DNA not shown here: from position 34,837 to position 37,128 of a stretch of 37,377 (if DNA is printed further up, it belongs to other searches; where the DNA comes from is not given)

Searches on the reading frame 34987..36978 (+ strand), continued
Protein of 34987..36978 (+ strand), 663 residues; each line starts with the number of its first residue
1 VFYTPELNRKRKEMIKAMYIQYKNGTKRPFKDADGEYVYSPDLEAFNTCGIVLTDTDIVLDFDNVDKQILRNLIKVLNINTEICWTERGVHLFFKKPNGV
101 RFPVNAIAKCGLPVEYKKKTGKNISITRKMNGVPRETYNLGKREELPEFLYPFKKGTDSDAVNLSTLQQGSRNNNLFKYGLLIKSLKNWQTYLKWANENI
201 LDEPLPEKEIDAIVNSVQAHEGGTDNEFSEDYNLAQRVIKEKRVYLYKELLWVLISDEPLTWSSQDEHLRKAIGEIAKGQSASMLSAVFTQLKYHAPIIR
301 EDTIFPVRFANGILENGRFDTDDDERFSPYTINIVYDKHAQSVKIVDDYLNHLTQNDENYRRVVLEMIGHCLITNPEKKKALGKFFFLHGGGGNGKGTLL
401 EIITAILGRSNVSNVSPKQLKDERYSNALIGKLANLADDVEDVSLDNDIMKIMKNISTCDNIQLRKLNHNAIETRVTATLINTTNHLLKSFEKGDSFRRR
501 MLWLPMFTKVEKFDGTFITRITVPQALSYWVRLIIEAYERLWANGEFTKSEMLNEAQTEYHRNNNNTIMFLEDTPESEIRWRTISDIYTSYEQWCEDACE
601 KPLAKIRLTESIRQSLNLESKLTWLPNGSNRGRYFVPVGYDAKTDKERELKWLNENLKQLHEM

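Call 110: find_encoding_contigs(protein=P0098, flank=10000, max_places=1)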
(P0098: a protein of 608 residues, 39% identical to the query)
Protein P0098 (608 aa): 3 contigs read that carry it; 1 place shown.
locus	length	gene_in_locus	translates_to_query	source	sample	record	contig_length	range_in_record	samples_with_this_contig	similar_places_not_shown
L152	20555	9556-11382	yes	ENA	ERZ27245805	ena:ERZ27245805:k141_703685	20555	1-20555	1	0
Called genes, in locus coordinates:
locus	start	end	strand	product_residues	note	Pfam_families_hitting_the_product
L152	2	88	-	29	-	?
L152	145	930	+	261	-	PF02498:Bro-N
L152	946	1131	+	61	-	-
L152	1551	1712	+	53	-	-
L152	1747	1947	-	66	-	PF13619:KTSC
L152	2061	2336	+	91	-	-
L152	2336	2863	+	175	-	-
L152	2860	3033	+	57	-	-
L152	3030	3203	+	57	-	-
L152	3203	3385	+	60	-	-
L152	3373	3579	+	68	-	PF12844:HTH_19 (weak), PF13560:HTH_31, PF01381:HTH_3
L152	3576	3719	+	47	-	-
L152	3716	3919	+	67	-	-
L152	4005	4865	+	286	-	PF24703:DUF7666, PF01469:Pentapeptide_2 (weak)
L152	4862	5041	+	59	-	-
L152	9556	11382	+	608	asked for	PF19263:DUF5906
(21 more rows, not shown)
